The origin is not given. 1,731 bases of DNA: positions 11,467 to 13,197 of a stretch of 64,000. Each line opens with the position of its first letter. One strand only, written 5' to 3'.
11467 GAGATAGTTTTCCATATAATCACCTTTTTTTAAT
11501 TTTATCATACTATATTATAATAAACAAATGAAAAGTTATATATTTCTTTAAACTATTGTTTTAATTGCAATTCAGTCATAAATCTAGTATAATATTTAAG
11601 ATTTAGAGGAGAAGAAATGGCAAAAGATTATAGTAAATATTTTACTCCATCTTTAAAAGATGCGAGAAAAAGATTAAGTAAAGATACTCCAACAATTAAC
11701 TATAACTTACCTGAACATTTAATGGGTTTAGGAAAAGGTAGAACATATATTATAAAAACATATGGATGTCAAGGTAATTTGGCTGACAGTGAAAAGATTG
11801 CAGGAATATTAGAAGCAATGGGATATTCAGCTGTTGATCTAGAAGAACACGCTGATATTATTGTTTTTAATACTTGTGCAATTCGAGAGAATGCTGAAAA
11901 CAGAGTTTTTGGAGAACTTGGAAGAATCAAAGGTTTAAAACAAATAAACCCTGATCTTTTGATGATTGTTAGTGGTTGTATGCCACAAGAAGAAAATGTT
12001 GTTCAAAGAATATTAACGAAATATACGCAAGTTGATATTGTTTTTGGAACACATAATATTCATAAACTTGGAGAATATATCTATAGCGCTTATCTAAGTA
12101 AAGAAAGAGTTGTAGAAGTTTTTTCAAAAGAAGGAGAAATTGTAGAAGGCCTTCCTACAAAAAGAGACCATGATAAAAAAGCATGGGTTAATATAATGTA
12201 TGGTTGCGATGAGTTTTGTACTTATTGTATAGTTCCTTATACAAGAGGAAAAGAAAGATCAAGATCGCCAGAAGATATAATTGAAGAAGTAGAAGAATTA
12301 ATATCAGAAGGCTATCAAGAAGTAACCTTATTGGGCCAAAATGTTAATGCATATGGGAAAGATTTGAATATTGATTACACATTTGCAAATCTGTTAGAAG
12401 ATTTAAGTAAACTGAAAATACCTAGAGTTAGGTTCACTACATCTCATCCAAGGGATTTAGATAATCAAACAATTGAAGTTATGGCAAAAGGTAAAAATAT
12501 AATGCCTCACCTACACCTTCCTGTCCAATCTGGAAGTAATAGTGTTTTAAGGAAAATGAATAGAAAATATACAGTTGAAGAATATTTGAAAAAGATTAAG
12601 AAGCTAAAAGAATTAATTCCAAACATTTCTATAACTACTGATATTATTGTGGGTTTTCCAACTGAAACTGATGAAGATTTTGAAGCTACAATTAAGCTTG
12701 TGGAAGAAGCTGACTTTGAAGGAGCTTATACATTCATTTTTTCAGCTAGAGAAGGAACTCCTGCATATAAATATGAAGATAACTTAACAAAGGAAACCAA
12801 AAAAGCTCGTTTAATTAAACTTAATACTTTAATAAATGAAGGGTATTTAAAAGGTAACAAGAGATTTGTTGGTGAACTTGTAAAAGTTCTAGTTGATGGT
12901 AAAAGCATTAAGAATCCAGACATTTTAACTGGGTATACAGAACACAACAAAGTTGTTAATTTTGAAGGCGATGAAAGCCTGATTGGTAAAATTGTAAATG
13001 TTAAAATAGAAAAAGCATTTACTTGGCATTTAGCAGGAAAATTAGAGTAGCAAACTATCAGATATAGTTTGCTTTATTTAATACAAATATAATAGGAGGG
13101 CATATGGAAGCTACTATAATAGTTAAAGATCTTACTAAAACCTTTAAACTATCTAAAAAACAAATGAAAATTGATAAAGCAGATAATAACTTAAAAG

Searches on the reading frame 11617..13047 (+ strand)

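Call 42: search_protein_families(library=pfam, proteins=[window:11617-13047:+], max_evalue=0.000001)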
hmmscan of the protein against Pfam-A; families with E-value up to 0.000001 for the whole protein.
window:11617-13047:+ (477 aa): 3 families
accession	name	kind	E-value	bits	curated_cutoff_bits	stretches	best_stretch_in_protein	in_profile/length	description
PF04055.27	Radical_SAM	-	3.7e-35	122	29.5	1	191-362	1-166/166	Radical SAM superfamily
PF00919.26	UPF0004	-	4.7e-28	97.5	27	1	44-144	2-98/98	Uncharacterized protein family UPF0004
PF01938.26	TRAM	-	1.9e-13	50.5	21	1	415-475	1-59/61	TRAM domain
